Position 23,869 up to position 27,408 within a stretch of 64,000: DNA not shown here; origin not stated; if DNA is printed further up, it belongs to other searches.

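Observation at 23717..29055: Heavy-metal RND pump operon with outer-membrane factor and permease but no periplasmic adaptor gene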

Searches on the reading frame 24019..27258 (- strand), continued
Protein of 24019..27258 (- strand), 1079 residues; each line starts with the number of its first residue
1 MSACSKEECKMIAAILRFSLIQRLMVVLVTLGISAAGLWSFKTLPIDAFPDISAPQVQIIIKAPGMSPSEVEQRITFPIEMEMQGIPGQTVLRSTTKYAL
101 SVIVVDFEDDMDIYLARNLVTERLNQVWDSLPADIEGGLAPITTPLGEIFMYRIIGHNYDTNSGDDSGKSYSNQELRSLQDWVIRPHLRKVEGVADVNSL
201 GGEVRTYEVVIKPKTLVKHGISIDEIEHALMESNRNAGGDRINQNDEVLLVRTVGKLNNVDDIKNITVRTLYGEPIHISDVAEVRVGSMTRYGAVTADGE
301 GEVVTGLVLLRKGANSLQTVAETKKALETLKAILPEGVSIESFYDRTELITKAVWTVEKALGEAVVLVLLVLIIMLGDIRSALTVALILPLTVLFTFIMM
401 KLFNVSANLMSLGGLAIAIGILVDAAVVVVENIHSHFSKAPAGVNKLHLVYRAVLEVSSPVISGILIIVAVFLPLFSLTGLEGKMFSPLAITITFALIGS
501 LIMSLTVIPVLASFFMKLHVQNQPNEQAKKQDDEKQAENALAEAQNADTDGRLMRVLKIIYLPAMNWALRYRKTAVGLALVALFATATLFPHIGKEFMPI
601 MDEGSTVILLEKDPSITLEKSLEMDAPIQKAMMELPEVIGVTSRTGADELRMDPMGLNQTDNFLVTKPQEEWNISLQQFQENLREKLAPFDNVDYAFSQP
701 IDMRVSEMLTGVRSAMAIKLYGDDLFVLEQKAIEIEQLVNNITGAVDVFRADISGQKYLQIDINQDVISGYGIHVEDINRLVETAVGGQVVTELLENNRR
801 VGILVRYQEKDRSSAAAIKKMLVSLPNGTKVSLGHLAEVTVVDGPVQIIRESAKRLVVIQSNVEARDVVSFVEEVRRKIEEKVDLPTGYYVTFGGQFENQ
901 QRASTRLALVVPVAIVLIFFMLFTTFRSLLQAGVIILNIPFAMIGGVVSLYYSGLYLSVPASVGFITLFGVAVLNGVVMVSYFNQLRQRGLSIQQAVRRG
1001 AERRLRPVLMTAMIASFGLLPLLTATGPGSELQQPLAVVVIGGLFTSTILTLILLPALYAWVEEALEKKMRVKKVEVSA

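Call 51: find_encoding_contigs(protein=P0043, flank=10000, max_places=2)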
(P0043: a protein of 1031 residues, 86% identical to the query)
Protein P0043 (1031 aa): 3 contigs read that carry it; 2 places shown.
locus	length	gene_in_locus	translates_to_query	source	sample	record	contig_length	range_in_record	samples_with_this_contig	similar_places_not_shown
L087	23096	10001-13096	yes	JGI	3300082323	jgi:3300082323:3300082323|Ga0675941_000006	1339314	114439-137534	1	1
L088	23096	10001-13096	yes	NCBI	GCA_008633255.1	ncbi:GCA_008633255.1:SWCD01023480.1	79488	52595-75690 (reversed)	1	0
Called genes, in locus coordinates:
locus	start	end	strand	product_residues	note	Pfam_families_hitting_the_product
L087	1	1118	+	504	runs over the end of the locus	PF13624:SurA_N_3 (faint), PF13145:Rotamase_2, PF13616:Rotamase_3, PF00639:Rotamase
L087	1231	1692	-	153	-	PF09832:DUF2059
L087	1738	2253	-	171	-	PF00578:AhpC-TSA, PF08534:Redoxin, PF00085:Thioredoxin (weak), PF13098:Thioredoxin_2 (weak), PF13905:Thioredoxin_8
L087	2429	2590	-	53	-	-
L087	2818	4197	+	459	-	PF08448:PAS_4 (weak), PF13426:PAS_9 (faint), PF00158:Sigma54_activat, PF14532:Sigma54_activ_2, PF07724:AAA_2 (weak), PF07728:AAA_5 (weak), PF25601:AAA_lid_14, PF02954:HTH_8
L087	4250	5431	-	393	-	PF00155:Aminotran_1_2, PF00266:Aminotran_5, PF01053:Cys_Met_Meta_PP, PF01041:DegT_DnrJ_EryC1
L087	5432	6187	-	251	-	PF03372:Exo_endo_phos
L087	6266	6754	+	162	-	PF01864:CarS-like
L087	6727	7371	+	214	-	PF01066:CDP-OH_P_transf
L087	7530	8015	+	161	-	PF03860:Csp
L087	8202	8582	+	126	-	-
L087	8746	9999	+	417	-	PF02321:OEP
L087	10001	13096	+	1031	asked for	PF00873:ACR_tran, PF03176:MMPL (weak)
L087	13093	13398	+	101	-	PF00543:P-II (weak), PF11582:DUF3240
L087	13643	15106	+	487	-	PF00990:GGDEF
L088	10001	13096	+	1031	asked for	PF00873:ACR_tran, PF03176:MMPL (weak)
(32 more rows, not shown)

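Call 61: search_protein_families(library=pfam, proteins=[L036:5260-7212:+, L026:4564-6750:+, L013:13753-14952:+, L019:13398-14609:+, L020:9412-10137:+, L007:14780-16702:-, L013:14965-15309:+, L043:20917-22086:+, L045:5053-5463:+], max_evalue=0.001)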
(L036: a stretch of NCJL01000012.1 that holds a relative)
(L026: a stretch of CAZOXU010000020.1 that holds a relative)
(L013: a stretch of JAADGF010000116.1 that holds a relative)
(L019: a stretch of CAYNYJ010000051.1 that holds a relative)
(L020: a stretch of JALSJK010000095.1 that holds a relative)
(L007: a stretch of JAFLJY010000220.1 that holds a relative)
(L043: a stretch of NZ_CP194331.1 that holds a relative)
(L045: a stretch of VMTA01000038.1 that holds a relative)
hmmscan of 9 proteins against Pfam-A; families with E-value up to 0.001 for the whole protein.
L036:5260-7212:+ (650 aa): 4 families
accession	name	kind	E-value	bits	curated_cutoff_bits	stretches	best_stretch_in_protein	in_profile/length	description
PF00122.25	E1-E2_ATPase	-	1.5e-45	155.4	28.1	1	155-322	5-180/181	E1-E2 ATPase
PF00702.32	Hydrolase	-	2.1e-35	123.3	26.4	1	339-552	1-191/191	haloacid dehalogenase-like hydrolase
PF12710.13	HAD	-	3.6e-06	28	27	1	468-548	84-188/189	haloacid dehalogenase-like hydrolase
PF08282.18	Hydrolase_3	-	5.7e-05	23.4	20.9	1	524-575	195-245/255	haloacid dehalogenase-like hydrolase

L026:4564-6750:+ (728 aa): 4 families
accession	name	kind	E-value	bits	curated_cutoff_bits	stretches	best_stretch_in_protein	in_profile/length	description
PF00122.25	E1-E2_ATPase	-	1.2e-56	191.5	28.1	1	213-392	2-179/181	E1-E2 ATPase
PF00702.32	Hydrolase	-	1e-37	130.8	26.4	1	411-627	2-190/191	haloacid dehalogenase-like hydrolase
PF19335.5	HMBD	-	1.2e-12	48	23.6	1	27-51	2-26/28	Heavy metal binding domain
PF08282.18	Hydrolase_3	-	2.7e-08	34.3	20.9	1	598-660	193-255/255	haloacid dehalogenase-like hydrolase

L013:13753-14952:+ (399 aa): 1 family
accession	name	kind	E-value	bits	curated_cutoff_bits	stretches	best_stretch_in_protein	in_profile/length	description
PF13795.12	HupE_UreJ_2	-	3e-51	173.6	24.5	1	53-205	1-155/156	HupE / UreJ protein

L019:13398-14609:+ (403 aa): 1 family
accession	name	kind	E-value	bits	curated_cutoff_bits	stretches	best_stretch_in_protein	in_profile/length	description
PF13795.12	HupE_UreJ_2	-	2.1e-51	174.1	24.5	1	60-212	1-155/156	HupE / UreJ protein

L020:9412-10137:+ (241 aa): 1 family
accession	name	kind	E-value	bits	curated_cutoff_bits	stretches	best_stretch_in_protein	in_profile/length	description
PF13795.12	HupE_UreJ_2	-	4.3e-55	186.1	24.5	1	58-209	1-155/156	HupE / UreJ protein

L007:14780-16702:- (640 aa): 4 families
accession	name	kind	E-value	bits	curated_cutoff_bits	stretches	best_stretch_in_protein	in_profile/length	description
PF02518.31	HATPase_c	-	1.6e-20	74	26.4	1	379-497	5-110/111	Histidine kinase-, DNA gyrase B-, and HSP90-like ATPase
PF00072.30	Response_reg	-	3.8e-18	66.1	30.2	1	522-632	2-110/111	Response regulator receiver domain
PF00512.31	HisKA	-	2.1e-11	44.1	26.9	1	270-333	3-65/66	His Kinase A (phospho-acceptor) domain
PF00672.30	HAMP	-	5.6e-11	43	25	1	198-245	3-50/53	HAMP domain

L013:14965-15309:+ (114 aa): 1 family
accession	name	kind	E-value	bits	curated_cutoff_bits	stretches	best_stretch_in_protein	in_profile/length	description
PF20098.4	DUF6488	-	8.5e-23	80.8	27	1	5-114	6-110/110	Family of unknown function (DUF6488)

L043:20917-22086:+ (389 aa): 4 families
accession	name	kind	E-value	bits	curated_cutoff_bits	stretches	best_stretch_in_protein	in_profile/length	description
PF16576.10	HlyD_D23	-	4.6e-18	65.7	30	1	59-279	19-192/214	Barrel-sandwich domain of CusB or HlyD membrane-fusion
PF13437.12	HlyD_3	-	7.4e-16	59.2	22.2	1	198-291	2-96/106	HlyD family secretion protein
PF00364.28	Biotin_lipoyl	-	4e-05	23.8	22.1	0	65-90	48-73/73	Biotin-requiring enzyme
PF12700.13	HlyD_2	-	0.00093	18.5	25.1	0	216-344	251-372/416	HlyD family secretion protein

L045:5053-5463:+ (136 aa): 0 families

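Call 64: find_homologous_proteins(query=A2, max_evalue=1e-30)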
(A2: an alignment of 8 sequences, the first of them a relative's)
Query A2 (8 sequences) (372 aa, profile of the alignment): 298 proteins with E <= 1e-30 among 8000 candidates; the best 120 are listed.
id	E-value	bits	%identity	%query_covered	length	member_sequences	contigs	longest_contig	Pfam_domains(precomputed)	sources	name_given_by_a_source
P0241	2.3e-192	657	77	100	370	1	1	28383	PF25973.1,PF25989.1,PF25893.1,PF25919.1,PF25917.1,PF25944.1,PF25975.1,PF25954.1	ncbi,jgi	-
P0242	4.9e-190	649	100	100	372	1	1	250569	PF25973.1,PF25989.1,PF25893.1,PF25919.1,PF25917.1,PF25944.1,PF25975.1,PF25954.1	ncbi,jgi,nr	ncbi:MAG: efflux RND transporter periplasmic adaptor subunit [Gammaproteobacteria bacterium]|nr:effl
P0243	2.7e-187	640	79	100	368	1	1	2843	PF25973.1,PF25989.1,PF25893.1,PF25919.1,PF25917.1,PF25975.1,PF25954.1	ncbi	-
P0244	2.7e-186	637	78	97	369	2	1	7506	PF25973.1,PF25989.1,PF25893.1,PF25919.1,PF25917.1,PF25944.1,PF25975.1,PF25954.1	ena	-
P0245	3.3e-185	633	81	100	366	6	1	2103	PF25973.1,PF25989.1,PF25919.1,PF25917.1,PF25944.1,PF25975.1,PF25954.1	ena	-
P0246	5.2e-185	633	81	100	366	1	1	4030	PF25973.1,PF25989.1,PF25893.1,PF25919.1,PF25917.1,PF25944.1,PF25975.1,PF25954.1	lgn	-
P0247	5.3e-185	633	81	100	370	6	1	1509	PF25973.1,PF25989.1,PF25893.1,PF25919.1,PF25917.1,PF25944.1,PF25975.1,PF25954.1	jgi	jgi:cobalt-zinc-cadmium efflux system membrane fusion protein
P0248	6.7e-185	632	81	100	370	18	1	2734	PF25973.1,PF25989.1,PF25893.1,PF25919.1,PF25917.1,PF25944.1,PF25975.1,PF25954.1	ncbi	-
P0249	8.0e-185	632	82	100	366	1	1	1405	PF25973.1,PF25989.1,PF25893.1,PF25919.1,PF25917.1,PF25944.1,PF25975.1,PF25954.1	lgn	-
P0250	9.1e-185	632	80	98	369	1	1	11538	PF25973.1,PF25989.1,PF25919.1,PF25917.1,PF25944.1,PF25975.1,PF25954.1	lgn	-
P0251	3.6e-184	630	78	100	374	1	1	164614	PF25973.1,PF25989.1,PF25893.1,PF25919.1,PF25917.1,PF25954.1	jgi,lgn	jgi:cobalt-zinc-cadmium efflux system membrane fusion protein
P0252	4.6e-184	630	82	94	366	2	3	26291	PF25973.1,PF25989.1,PF25919.1,PF25917.1,PF25944.1,PF25975.1,PF25954.1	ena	-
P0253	8.0e-184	629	77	96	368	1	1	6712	PF25973.1,PF25989.1,PF25893.1,PF25919.1,PF25917.1,PF25944.1,PF25975.1,PF25954.1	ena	-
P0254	1.3e-183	628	74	100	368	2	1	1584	PF25973.1,PF25893.1,PF25919.1,PF25917.1,PF25944.1,PF25954.1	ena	-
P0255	1.5e-183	628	65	94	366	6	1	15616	PF25973.1,PF25989.1,PF25893.1,PF25919.1,PF25917.1,PF25944.1,PF25975.1,PF25954.1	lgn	-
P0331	2.0e-173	595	70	94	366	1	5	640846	PF25973.1,PF25989.1,PF25893.1,PF25919.1,PF25917.1,PF25944.1,PF25975.1,PF25954.1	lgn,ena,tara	tara:strand:+ start:88074 stop:89174 length:1101 start_codon:yes stop_codon:yes gene_type:complete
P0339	3.4e-172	591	72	100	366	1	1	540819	PF25973.1,PF25989.1,PF25893.1,PF25919.1,PF25917.1,PF25944.1,PF25975.1,PF25954.1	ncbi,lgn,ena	-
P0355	4.1e-169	580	68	96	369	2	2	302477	PF25973.1,PF25989.1,PF25919.1,PF25917.1,PF25944.1,PF25954.1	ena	-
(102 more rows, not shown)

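Call 65: find_encoding_contigs(protein=P0339, flank=5000, max_places=1)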
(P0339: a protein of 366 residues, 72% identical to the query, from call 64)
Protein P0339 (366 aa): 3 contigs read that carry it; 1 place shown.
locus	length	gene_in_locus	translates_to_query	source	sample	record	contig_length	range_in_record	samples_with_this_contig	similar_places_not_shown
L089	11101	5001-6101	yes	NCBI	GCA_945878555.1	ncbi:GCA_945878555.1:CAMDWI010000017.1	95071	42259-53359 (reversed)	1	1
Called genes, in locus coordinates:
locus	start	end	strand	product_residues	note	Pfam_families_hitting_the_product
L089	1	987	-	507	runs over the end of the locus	-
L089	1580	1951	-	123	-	PF13335:Mg_chelatase_C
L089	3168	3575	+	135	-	-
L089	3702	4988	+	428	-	PF02321:OEP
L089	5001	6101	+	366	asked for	PF25917:BSH_RND, PF25919:BSH_CusB (weak), PF25973:BSH_CzcB, PF25893:HH_CzcB (faint), PF25944:Beta-barrel_RND (weak), PF25954:Beta-barrel_RND_2, PF25975:CzcB_C (weak), PF25989:YknX_C (weak)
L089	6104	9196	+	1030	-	PF00873:ACR_tran, PF03176:MMPL (weak)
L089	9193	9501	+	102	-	PF00543:P-II, PF11582:DUF3240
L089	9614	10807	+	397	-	PF13795:HupE_UreJ_2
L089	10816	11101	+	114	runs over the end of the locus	PF20098:DUF6488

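Call 66: find_encoding_contigs(protein=P0331, flank=5000, max_places=1)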
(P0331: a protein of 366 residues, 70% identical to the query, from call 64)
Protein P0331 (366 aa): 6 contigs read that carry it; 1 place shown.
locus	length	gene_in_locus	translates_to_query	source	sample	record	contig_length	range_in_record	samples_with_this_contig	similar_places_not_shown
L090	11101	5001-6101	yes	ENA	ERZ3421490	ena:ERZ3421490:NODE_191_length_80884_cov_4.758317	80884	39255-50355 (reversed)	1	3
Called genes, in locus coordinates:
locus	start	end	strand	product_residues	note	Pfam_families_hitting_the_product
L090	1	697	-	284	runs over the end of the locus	PF04471:Mrr_cat, PF22722:NA-iREase1, PF23451:Zn_ribbon_PaaD (weak), PF01396:Zn_ribbon_Top1, PF06839:Zn_ribbon_GRF (weak)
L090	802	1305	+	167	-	-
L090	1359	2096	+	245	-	PF01936:NYN, PF12872:OST-HTH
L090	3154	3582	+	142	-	-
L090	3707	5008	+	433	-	PF02321:OEP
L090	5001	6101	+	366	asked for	PF25917:BSH_RND, PF25919:BSH_CusB (weak), PF25973:BSH_CzcB, PF25893:HH_CzcB (weak), PF25944:Beta-barrel_RND (faint), PF25954:Beta-barrel_RND_2, PF25975:CzcB_C (weak), PF25989:YknX_C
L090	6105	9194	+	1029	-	PF00873:ACR_tran, PF03176:MMPL (faint)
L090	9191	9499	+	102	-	PF00543:P-II, PF11582:DUF3240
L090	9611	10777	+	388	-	PF13795:HupE_UreJ_2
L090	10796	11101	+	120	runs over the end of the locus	PF20098:DUF6488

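Call 67: find_encoding_contigs(protein=P0355, flank=5000, max_places=1)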
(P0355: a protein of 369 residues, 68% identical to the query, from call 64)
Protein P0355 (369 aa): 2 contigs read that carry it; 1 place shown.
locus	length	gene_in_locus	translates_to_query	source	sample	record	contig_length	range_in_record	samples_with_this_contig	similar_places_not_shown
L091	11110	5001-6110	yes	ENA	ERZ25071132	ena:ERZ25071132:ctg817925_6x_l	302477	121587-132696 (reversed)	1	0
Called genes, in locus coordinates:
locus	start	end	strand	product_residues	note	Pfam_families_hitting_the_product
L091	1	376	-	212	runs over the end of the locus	-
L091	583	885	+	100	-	PF01527:HTH_Tnp_1 (weak)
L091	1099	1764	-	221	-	PF03737:RraA-like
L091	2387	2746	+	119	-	-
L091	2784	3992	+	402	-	PF05175:MTS (weak), PF13489:Methyltransf_23, PF01209:Ubie_methyltran (weak), PF13847:Methyltransf_31, PF08241:Methyltransf_11, PF08242:Methyltransf_12, PF13649:Methyltransf_25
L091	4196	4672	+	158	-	-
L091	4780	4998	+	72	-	-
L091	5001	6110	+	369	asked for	PF25917:BSH_RND (weak), PF25919:BSH_CusB, PF25973:BSH_CzcB, PF25989:YknX_C (faint), PF25944:Beta-barrel_RND (weak), PF25954:Beta-barrel_RND_2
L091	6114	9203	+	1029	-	PF00873:ACR_tran, PF03176:MMPL (weak)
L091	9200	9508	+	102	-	PF00543:P-II, PF11582:DUF3240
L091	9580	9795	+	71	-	-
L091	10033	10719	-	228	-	-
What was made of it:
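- On Tripartite RND efflux system (OMF + MFP + RND): The indirect search was negative (calls 64-67).
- The three whose contexts were sampled all sit next to an RND gene (calls 64-67).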
